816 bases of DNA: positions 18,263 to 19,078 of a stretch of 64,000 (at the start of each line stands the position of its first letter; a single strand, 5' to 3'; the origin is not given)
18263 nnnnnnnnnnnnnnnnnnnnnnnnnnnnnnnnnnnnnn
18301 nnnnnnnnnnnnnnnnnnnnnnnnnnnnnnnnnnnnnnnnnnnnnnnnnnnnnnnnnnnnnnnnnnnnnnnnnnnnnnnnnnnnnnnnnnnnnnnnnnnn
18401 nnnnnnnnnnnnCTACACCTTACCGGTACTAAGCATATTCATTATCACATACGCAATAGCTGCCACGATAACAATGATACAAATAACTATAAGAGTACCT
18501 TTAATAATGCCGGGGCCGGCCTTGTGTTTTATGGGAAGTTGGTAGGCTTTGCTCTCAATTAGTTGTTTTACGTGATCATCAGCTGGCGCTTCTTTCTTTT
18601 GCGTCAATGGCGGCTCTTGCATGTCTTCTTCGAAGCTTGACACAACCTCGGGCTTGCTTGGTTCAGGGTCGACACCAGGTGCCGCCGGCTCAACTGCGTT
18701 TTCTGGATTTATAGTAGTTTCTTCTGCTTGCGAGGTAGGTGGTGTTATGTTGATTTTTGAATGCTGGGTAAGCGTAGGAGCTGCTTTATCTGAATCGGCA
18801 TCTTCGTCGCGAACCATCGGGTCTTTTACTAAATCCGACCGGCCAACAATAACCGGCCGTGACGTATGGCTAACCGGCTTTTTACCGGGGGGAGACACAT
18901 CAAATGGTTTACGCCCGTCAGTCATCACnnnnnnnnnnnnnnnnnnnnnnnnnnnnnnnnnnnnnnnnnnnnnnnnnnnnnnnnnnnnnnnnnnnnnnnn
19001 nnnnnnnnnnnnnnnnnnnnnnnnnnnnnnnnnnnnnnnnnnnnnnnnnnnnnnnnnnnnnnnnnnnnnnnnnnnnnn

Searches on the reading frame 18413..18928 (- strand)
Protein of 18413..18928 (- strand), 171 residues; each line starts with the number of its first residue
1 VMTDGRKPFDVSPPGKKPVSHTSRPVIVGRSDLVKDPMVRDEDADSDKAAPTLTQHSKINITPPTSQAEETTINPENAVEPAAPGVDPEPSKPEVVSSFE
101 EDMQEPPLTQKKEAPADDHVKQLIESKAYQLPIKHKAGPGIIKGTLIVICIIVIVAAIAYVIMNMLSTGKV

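Call 66: find_encoding_contigs(protein=window:18413-18928:-, flank=10000, max_places=10)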
Protein window:18413-18928:- (171 aa): no gene with exactly this product is on record in the collection.
